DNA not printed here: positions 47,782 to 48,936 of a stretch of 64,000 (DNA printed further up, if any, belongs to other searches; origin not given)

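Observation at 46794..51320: Nucleoside hydrolase immediately followed by a complete ECF transporter (S, T, A1, A2): candidate queuosine or nucleoside salvage module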

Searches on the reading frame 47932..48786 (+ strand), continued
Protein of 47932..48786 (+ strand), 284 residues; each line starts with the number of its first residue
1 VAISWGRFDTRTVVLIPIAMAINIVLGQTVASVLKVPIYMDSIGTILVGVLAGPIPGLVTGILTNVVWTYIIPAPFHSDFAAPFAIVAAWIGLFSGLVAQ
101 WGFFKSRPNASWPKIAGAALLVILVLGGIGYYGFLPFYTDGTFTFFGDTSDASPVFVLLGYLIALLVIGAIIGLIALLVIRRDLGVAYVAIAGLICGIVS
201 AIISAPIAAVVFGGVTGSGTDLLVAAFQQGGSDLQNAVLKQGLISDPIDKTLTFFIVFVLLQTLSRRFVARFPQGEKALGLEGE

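Call 91: search_solved_structures(query=L015:11337-12284:+, max_evalue=1e-20)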
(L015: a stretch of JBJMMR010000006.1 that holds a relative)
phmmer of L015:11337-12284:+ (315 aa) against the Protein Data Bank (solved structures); distinct sequences matched with E-value up to 1e-20: 18.
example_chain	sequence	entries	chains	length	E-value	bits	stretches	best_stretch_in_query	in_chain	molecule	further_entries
5byc_A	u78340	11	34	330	4.2e-51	177.3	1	11-301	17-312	Ribokinase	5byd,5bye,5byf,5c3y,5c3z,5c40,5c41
2fv7_A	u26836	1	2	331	4.3e-51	177.3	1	11-301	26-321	Ribokinase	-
6wjz_A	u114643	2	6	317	4.6e-51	177.2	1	12-301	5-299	Ribokinase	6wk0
5zwy_A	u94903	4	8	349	5.7e-50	173.6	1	9-301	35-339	Ribokinase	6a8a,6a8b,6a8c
6znx_A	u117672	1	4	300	1.4e-46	162.4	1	12-304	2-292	Ribokinase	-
8cqx_A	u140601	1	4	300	5.2e-46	160.6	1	12-304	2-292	Ribokinase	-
3ry7_A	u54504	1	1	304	2.6e-43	151.7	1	11-299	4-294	Ribokinase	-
1vm7_A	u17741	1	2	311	4.6e-42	147.6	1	12-302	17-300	ribokinase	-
1gqt_A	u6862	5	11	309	1e-40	143.2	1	11-301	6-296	RIBOKINASE | PROTEIN (RIBOKINASE)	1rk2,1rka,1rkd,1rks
4x8f_A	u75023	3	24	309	2.1e-39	138.9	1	11-309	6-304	Ribokinase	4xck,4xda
11bl_A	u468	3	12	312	1.1e-36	129.9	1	11-301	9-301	Ribokinase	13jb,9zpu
6ilr_A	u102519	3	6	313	1.3e-34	123.1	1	9-305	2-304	Ribokinase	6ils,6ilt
3go6_A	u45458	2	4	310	4.3e-32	114.9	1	9-295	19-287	RIBOKINASE RBSK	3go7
7ag6_A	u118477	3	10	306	1.3e-29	106.8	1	11-303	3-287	Sulfofructose kinase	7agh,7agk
9m8t_A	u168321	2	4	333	3e-24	89.1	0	12-191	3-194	Ribokinase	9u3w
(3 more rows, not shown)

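Call 95: search_dna_similar(query=window:47932-48786:+, collection=plasmids, mode=protein, max_evalue=0.001, max_rows=15)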
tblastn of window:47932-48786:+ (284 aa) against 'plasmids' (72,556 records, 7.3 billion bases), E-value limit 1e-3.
Records with a match: 51; places in all: 55; records where one place covers at least 80% of the query: 0.
Best place of each record, by identity: <60% 51.
By first word of the organism name: Lactiplantibacillus 8; Lactobacillus 8; Enterococcus 6; Ligilactobacillus 6; Lactococcus 5; Paracoccus 4; Haladaptatus 4; Escherichia 2; Cetobacterium 2; Salmonella 1; and 5 more.
By predicted mobility (MOB-suite, as given by PLSDB): mobilizable 27; non-mobilizable 23; conjugative 1.
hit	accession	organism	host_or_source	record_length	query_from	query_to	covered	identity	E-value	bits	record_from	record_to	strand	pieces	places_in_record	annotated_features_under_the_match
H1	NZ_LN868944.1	Salmonella enterica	Homo sapiens,feces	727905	8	273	58%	44.5%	6e-8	110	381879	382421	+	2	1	ECF transporter S component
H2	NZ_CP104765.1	Enterococcus raffinosus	Homo sapiens,urine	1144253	8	282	60%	37.1%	7e-10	118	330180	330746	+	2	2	record has no annotation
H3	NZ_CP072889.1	Enterococcus raffinosus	stream/river surface water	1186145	8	282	60%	37.1%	7e-10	118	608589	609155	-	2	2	record has no annotation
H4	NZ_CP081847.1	Enterococcus raffinosus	Homo sapiens,feces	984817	8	282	60%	36.5%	6e-10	116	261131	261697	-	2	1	ECF transporter S component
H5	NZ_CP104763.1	Enterococcus raffinosus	-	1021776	8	282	60%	36.5%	6e-10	116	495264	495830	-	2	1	record has no annotation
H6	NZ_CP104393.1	Enterococcus raffinosus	fermented food (Meju)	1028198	8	282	60%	36.5%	6e-10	116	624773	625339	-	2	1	record has no annotation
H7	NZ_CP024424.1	Paracoccus yeei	Homo sapiens,single cell,skin swab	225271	7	106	35%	47.0%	1e-8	63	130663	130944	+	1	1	ECF transporter S component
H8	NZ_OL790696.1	Escherichia coli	-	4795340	7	109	36%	43.7%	1e-8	63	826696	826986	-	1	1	none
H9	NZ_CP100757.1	Natrinema gelatinilyticum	marine sediment,sediment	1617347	8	114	38%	41.1%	7e-11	70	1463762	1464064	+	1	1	record has no annotation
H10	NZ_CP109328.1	Streptomyces sp. NBC_01591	-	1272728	4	110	38%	41.1%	1e-4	51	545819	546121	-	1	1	none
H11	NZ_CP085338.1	Haladaptatus halobius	cell culture,saline soil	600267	8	113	37%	40.6%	2e-8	62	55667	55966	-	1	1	ECF transporter S component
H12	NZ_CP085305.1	Haladaptatus pallidirubidus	cell culture,saline soil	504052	8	106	35%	42.4%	2e-8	62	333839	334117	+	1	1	ECF transporter S component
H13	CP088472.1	Escherichia coli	Homo sapiens,blood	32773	6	109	31%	46.7%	4e-4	88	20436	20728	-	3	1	none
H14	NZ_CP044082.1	Paracoccus yeei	Homo sapiens,clinical isolate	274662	7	106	35%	41.0%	4e-8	62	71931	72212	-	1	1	ECF transporter S component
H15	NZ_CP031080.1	Paracoccus yeei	Homo sapiens,single cell,eye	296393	7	106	35%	41.0%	4e-8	61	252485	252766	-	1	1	ECF transporter S component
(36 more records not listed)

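Call 96: get_annotated_region(hit=H1, flank=7000)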
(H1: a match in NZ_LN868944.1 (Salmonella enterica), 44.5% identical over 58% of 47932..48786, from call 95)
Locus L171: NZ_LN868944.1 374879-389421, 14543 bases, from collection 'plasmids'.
description: Salmonella enterica subsp. enterica serovar Senftenberg strain NCTC10384 plasmid 2, complete sequence
organism: Salmonella enterica (NCBI taxid 28150)
taxonomy: Bacteria; Pseudomonadota; Gammaproteobacteria; Enterobacterales; Enterobacteriaceae; Salmonella; Salmonella enterica
host: -; source: Homo sapiens,feces; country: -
typing (MOB-suite, as given by PLSDB): non-mobilizable
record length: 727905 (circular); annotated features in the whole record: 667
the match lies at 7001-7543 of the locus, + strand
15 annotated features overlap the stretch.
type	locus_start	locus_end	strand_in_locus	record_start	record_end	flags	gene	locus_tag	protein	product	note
CDS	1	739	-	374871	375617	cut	-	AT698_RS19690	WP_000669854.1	oxidative stress defense protein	-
CDS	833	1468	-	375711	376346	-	argO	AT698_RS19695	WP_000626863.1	arginine exporter ArgO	GO:1903826 - L-arginine transmembrane transport [Evidence IEA]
CDS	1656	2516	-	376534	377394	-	-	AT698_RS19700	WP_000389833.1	small-conductance mechanosensitive channel MscS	-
CDS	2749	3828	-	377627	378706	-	fbaA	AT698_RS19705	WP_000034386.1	class II fructose-bisphosphate aldolase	GO:0005975 - carbohydrate metabolic process [Evidence IEA]; GO:0006096 - glycolytic process [Evidence IEA]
CDS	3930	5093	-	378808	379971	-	pgk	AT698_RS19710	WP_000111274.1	phosphoglycerate kinase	-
CDS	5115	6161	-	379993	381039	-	epd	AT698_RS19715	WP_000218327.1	erythrose-4-phosphate dehydrogenase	GO:0042823 - pyridoxal phosphate biosynthetic process [Evidence IEA]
CDS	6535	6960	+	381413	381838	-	-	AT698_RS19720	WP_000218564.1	PPC domain-containing DNA-binding protein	-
CDS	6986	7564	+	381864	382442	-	-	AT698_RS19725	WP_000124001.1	ECF transporter S component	-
CDS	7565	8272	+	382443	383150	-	-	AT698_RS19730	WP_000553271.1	energy-coupling factor transporter transmembrane component T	GO:0055085 - transmembrane transport [Evidence IEA]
CDS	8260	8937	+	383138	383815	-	-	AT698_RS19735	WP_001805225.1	energy-coupling factor ABC transporter ATP-binding protein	-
CDS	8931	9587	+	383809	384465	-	-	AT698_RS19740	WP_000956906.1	ATP-binding cassette domain-containing protein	-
CDS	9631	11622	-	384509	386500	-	tkt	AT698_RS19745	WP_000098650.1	transketolase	GO:0006098 - pentose-phosphate shunt [Evidence IEA]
CDS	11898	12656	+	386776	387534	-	-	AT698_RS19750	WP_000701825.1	M48 family metallopeptidase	-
CDS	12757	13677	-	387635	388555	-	speB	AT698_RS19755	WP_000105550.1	agmatinase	GO:0008295 - spermidine biosynthetic process [Evidence IEA]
CDS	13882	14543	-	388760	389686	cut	-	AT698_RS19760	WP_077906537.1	alpha/beta hydrolase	-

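Call 97: get_annotated_region(hit=H4, flank=7000)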
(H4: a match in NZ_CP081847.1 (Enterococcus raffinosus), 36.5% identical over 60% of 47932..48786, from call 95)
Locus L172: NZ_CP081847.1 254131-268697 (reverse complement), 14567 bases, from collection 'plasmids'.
description: Enterococcus raffinosus strain CX012922 plasmid pCX012922, complete sequence
organism: Enterococcus raffinosus (NCBI taxid 71452)
taxonomy: Bacteria; Bacillota; Bacilli; Lactobacillales; Enterococcaceae; Enterococcus; Enterococcus raffinosus
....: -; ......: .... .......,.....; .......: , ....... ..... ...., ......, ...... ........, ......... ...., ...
typing (MOB-suite, as given by PLSDB): non-mobilizable
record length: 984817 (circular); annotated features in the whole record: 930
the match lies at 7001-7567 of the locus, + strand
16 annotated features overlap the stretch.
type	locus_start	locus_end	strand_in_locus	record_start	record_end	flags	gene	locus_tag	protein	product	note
CDS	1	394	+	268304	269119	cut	-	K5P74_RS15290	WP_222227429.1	fructoselysine 6-kinase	-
CDS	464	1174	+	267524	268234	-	-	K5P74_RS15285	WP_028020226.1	GntR family transcriptional regulator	-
CDS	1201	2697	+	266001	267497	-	-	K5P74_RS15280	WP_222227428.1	amidohydrolase family protein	-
CDS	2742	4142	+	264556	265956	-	-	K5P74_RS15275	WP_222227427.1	YfcC family protein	-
CDS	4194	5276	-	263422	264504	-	-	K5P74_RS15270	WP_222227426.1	YhgE/Pip family protein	-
CDS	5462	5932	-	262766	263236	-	-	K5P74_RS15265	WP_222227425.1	GyrI-like domain-containing protein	-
CDS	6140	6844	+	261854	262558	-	-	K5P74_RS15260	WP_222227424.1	Crp/Fnr family transcriptional regulator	GO:0006355 - regulation of DNA-templated transcription [Evidence IEA]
CDS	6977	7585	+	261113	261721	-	-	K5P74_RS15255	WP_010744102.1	ECF transporter S component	-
CDS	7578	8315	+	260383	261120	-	-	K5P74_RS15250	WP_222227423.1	energy-coupling factor transporter transmembrane component T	GO:0055085 - transmembrane transport [Evidence IEA]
CDS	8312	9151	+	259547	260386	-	-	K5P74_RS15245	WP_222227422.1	ABC transporter ATP-binding protein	-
CDS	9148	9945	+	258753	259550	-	-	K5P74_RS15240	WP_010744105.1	ABC transporter ATP-binding protein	-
CDS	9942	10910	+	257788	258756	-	-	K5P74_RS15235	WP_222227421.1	nucleoside hydrolase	-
CDS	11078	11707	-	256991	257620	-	-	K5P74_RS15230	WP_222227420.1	DUF998 domain-containing protein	-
CDS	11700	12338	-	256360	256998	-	-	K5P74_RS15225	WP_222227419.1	helix-turn-helix domain-containing protein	-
CDS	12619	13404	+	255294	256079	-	-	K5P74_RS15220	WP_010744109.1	CpsB/CapC family capsule biosynthesis tyrosine phosphatase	GO:0045227 - capsule polysaccharide biosynthetic process [Evidence IEA]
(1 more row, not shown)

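Call 98: get_annotated_region(hit=H7, flank=7000)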
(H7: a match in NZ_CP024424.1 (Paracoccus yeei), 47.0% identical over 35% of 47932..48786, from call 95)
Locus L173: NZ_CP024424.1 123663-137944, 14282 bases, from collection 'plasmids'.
description: Paracoccus yeei strain TT13 plasmid pTT13-2, complete sequence
organism: Paracoccus yeei (NCBI taxid 147645)
taxonomy: Bacteria; Pseudomonadota; Alphaproteobacteria; Rhodobacterales; Paracoccaceae; Paracoccus; Paracoccus yeei
host: -; source: Homo sapiens,single cell,skin swab; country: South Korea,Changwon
typing (MOB-suite, as given by PLSDB): non-mobilizable; replicon rep_cluster_746
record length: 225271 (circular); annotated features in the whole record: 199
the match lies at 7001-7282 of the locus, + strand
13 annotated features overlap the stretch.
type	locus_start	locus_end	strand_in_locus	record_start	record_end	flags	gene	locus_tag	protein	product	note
CDS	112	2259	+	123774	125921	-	-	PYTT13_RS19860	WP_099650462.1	hydantoinase/oxoprolinase family protein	-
CDS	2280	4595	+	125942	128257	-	-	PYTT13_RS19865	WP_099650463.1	hydantoinase B/oxoprolinase family protein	-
CDS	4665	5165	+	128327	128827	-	-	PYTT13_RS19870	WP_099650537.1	acetone carboxylase subunit gamma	-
CDS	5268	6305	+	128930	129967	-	-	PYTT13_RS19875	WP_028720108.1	zinc-dependent alcohol dehydrogenase family protein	-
CDS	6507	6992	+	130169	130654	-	-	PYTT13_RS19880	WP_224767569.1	PPC domain-containing DNA-binding protein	-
CDS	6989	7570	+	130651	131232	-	-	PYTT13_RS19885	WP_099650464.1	ECF transporter S component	-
CDS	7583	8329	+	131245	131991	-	-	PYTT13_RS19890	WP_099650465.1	energy-coupling factor transporter transmembrane component T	GO:0055085 - transmembrane transport [Evidence IEA]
CDS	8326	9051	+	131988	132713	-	-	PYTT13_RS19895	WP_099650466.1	ABC transporter ATP-binding protein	-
CDS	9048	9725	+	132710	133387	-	-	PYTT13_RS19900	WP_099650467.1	ATP-binding cassette domain-containing protein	-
CDS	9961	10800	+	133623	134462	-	-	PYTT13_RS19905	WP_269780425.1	TIGR02587 family membrane protein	-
CDS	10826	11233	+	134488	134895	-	-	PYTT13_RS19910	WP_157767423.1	TIGR02588 family protein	-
CDS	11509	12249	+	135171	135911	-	-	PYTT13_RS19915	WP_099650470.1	cell wall hydrolase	-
CDS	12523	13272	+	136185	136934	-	-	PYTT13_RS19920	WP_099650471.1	SDR family oxidoreductase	-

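Call 100: search_protein_families(library=ncbifam, proteins=[L171:6986-7564:+, L172:6977-7585:+, L173:6989-7570:+, L172:9942-10910:+, L171:6535-6960:+], max_evalue=0.001)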
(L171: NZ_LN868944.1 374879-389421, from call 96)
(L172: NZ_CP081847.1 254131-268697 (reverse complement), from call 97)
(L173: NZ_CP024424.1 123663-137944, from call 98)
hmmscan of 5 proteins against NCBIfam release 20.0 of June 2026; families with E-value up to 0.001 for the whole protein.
L171:6986-7564:+ (192 aa): 2 families
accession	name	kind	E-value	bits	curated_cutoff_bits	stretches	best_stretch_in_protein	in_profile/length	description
NF045596.1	ECF_S_CD3073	equivalog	4.7e-41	140.3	180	1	11-180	1-171/174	CD3073 family putative ECF transporter S component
TIGR04518.1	ECF_S_folT_fam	subfamily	0.00061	19.6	60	1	8-176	4-160/163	folate family ECF transporter S component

L172:6977-7585:+ (202 aa): 2 families
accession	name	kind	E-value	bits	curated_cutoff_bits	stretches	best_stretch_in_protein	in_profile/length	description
NF045596.1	ECF_S_CD3073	equivalog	5.1e-30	104.4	180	1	15-182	2-171/174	CD3073 family putative ECF transporter S component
TIGR04518.1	ECF_S_folT_fam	subfamily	0.00015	21.6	60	1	32-177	28-159/163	folate family ECF transporter S component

L173:6989-7570:+ (193 aa): 2 families
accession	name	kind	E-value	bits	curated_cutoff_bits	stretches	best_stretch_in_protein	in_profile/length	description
NF045596.1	ECF_S_CD3073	equivalog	1.8e-41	141.7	180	1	11-180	1-171/174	CD3073 family putative ECF transporter S component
TIGR04518.1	ECF_S_folT_fam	subfamily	1e-05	25.4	60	1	6-120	2-122/163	folate family ECF transporter S component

L172:9942-10910:+ (322 aa): 4 families
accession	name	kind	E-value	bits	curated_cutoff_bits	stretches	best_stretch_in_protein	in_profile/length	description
NF007761.0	PRK10443.1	equivalog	3.1e-91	305.7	433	1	2-304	3-308/311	pyrimidine-specific ribonucleoside hydrolase RihA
NF008036.0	PRK10768.1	equivalog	6.7e-90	301.3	382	1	3-304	4-301/304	ribonucleoside hydrolase RihC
NF052221.1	UridNuclsHydUriH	equivalog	3.2e-77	259.8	450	1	4-306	2-309/310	uridine-preferring nucleoside hydrolase UriH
NF007417.0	PRK09955.1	equivalog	6.3e-69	232.2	459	1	3-303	5-306/313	ribosylpyrimidine nucleosidase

L171:6535-6960:+ (141 aa): 0 families

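Call 108: search_dna_similar(query=L171:6986-7564:+, collection=plasmids, mode=protein, max_evalue=0.000001, max_rows=60)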
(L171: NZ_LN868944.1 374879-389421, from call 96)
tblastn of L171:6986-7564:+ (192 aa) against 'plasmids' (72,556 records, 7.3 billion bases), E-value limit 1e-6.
Records with a match: 51; places in all: 54; records where one place covers at least 80% of the query: 51.
Best place of each record, by identity: >=99% 1; 90-95% 1; 80-90% 1; <60% 48.
By first word of the organism name: Lactobacillus 8; Lactiplantibacillus 7; Enterococcus 6; Ligilactobacillus 6; Lactococcus 5; Paracoccus 4; Haladaptatus 4; Escherichia 2; Cetobacterium 2; Salmonella 1; and 6 more.
By predicted mobility (MOB-suite, as given by PLSDB): mobilizable 27; non-mobilizable 23; conjugative 1.
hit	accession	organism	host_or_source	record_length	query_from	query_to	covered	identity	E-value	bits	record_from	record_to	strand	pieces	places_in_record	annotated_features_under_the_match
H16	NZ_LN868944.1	Salmonella enterica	Homo sapiens,feces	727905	1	192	100%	100.0%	6e-90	294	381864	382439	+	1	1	ECF transporter S component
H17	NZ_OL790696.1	Escherichia coli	-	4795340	1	192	100%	91.7%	2e-81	270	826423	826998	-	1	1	none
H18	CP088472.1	Escherichia coli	Homo sapiens,blood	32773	2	192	82%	88.3%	5e-48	256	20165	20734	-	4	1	none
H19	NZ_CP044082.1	Paracoccus yeei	Homo sapiens,clinical isolate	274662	1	192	100%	59.4%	4e-41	154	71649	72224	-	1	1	ECF transporter S component | PPC domain-containing DNA-binding protein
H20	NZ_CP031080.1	Paracoccus yeei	Homo sapiens,single cell,eye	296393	1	192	100%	59.4%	1e-40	153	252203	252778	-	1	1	ECF transporter S component | PPC domain-containing DNA-binding protein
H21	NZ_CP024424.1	Paracoccus yeei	Homo sapiens,single cell,skin swab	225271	6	192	97%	59.9%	5e-39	148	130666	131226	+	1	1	ECF transporter S component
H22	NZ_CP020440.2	Paracoccus yeei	Homo sapiens,Urine suprapubic aspirate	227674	1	192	100%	58.3%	3e-39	149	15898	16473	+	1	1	ECF transporter S component | PPC domain-containing DNA-binding protein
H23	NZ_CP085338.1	Haladaptatus halobius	cell culture,saline soil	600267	4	186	95%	42.1%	4e-26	111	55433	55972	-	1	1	ECF transporter S component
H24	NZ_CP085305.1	Haladaptatus pallidirubidus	cell culture,saline soil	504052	4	186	95%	41.5%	6e-25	107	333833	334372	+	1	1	ECF transporter S component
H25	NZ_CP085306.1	Haladaptatus pallidirubidus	cell culture,saline soil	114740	3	180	93%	40.2%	7e-21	96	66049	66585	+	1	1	ECF transporter S component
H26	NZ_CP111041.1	Haladaptatus caseinilyticus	cell culture,sediment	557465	7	180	91%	39.8%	2e-19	92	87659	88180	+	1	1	ECF transporter S component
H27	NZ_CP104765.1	Enterococcus raffinosus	Homo sapiens,urine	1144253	3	185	95%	37.5%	8e-22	99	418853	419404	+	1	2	record has no annotation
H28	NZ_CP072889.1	Enterococcus raffinosus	stream/river surface water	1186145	3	185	95%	37.5%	8e-22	99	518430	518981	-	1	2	record has no annotation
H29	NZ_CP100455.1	Halomarina sp. BND7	cell culture,sediment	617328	29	186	82%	43.0%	1e-18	90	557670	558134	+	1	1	ECF transporter S component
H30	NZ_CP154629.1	Acetoanaerobium noterae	cell culture,Sludge of a digestion ...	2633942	1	178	93%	36.7%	9e-12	70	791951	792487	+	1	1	none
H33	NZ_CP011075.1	Brevibacillus laterosporus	Oryza sativa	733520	6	192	97%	33.0%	6e-13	74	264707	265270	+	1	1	hypothetical protein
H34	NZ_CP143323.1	Cetobacterium somerae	intestine of Yellow Catfish,pure culture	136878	2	178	92%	33.7%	7e-14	76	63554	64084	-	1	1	CD3073 family putative ECF transporter S component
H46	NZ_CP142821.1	Enterococcus faecalis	Pig,Single cell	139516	4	181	93%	31.4%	3e-11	69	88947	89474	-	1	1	ECF transporter S component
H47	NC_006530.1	Ligilactobacillus salivarius UCC118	-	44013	7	185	93%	30.9%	3e-8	60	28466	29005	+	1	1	ECF transporter S component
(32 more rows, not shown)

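Call 109: get_annotated_region(hit=H34, flank=5000)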
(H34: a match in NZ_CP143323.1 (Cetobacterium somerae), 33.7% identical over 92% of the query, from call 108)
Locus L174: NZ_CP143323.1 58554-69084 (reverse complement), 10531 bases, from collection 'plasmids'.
description: Cetobacterium somerae strain ceto plasmid p4, complete sequence
organism: Cetobacterium somerae (NCBI taxid 188913)
taxonomy: Bacteria; Fusobacteriota; Fusobacteriia; Fusobacteriales; Fusobacteriaceae; Cetobacterium; Cetobacterium somerae
host: -; source: intestine of Yellow Catfish,pure culture; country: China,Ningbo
typing (MOB-suite, as given by PLSDB): non-mobilizable
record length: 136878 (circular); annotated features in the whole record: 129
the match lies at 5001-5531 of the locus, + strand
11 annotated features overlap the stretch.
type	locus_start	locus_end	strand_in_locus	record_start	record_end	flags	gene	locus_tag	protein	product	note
CDS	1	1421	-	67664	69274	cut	ltrA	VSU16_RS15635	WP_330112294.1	group II intron reverse transcriptase/maturase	GO:0000373 - Group II intron splicing [Evidence IEA]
CDS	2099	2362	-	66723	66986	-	-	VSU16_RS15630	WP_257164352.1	hypothetical protein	-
CDS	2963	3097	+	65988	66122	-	-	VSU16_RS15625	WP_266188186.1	hypothetical protein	-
CDS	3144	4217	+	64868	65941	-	-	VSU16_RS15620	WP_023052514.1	ParA family protein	-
CDS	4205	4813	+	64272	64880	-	-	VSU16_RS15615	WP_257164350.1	hypothetical protein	-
CDS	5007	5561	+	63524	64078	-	-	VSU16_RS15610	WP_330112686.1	CD3073 family putative ECF transporter S component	-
CDS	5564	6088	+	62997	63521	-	-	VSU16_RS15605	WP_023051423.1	CD3072 family TudS-related putative desulfidase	-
CDS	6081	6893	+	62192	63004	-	-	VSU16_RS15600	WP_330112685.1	ATP-binding cassette domain-containing protein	-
CDS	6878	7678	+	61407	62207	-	-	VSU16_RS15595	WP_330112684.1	ATP-binding cassette domain-containing protein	-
CDS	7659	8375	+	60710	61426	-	-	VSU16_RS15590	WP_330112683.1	energy-coupling factor transporter transmembrane component T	GO:0055085 - transmembrane transport [Evidence IEA]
CDS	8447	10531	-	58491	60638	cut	-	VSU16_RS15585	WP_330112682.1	TonB-dependent receptor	GO:0015891 - siderophore transport [Evidence IEA]; GO:0055085 - transmembrane transport [Evidence IEA]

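Call 110: get_annotated_region(hit=H23, flank=5000)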
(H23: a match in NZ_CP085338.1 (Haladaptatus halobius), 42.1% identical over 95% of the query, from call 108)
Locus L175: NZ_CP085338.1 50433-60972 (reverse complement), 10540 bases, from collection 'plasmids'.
description: Haladaptatus halobius strain PSR5 plasmid unnamed2, complete sequence
organism: Haladaptatus halobius (NCBI taxid 2884875)
taxonomy: Archaea; Euryarchaeota; Halobacteria; Halobacteriales; Haladaptataceae; Haladaptatus; Haladaptatus halobius
host: -; source: cell culture,saline soil; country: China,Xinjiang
typing (MOB-suite, as given by PLSDB): non-mobilizable
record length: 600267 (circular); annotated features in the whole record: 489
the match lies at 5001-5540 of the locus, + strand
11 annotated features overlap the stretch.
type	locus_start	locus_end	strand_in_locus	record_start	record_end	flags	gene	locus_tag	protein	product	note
CDS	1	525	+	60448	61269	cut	-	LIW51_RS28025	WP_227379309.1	fumarylacetoacetate hydrolase family protein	-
CDS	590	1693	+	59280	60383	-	-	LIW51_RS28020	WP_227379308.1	mandelate racemase/muconate lactonizing enzyme family protein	-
CDS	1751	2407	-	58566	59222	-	-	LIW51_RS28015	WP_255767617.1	MBL fold metallo-hydrolase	-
CDS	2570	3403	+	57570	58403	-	-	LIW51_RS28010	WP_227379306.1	NAD(P)-dependent oxidoreductase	-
CDS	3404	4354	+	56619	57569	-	-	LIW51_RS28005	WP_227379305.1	nucleoside hydrolase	-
CDS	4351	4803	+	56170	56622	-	-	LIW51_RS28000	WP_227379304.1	universal stress protein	-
CDS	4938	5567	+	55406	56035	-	-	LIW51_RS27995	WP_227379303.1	ECF transporter S component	-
CDS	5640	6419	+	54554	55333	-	-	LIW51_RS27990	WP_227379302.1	energy-coupling factor transporter transmembrane component T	GO:0055085 - transmembrane transport [Evidence IEA]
CDS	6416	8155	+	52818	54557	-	-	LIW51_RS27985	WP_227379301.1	energy-coupling factor transporter ATPase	GO:0015833 - peptide transport [Evidence IEA]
CDS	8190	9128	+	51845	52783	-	-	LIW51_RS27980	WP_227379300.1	nucleoside hydrolase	-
CDS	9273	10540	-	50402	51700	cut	-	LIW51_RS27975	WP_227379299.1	transposase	-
